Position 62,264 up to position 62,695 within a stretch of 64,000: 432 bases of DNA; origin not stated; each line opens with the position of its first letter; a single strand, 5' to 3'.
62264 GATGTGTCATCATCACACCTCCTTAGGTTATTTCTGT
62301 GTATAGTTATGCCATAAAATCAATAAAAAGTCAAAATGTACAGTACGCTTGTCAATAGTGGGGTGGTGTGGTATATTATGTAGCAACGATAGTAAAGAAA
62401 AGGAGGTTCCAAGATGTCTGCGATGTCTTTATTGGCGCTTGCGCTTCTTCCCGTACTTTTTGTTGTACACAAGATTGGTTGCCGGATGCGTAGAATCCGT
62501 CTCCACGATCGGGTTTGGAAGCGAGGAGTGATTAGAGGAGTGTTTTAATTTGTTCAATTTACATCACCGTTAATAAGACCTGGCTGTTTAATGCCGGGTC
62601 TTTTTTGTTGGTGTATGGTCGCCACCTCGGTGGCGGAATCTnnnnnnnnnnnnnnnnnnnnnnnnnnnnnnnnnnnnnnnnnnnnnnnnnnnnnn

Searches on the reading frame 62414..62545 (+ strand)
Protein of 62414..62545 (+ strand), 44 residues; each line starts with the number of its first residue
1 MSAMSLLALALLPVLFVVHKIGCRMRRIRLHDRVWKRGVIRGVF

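Call 87: list_cluster_members(proteins=[window:62414-62545:+, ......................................, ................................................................])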
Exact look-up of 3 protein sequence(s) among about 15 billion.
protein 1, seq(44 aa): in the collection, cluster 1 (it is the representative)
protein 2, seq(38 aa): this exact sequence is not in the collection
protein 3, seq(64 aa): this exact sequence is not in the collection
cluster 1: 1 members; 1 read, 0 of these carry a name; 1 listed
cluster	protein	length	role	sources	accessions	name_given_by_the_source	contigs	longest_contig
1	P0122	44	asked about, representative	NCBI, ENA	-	-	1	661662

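Call 88: search_protein_families(library=pfam, proteins=[window:62414-62545:+], max_evalue=10)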
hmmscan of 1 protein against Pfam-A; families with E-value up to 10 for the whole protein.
seq(44 aa): 0 families
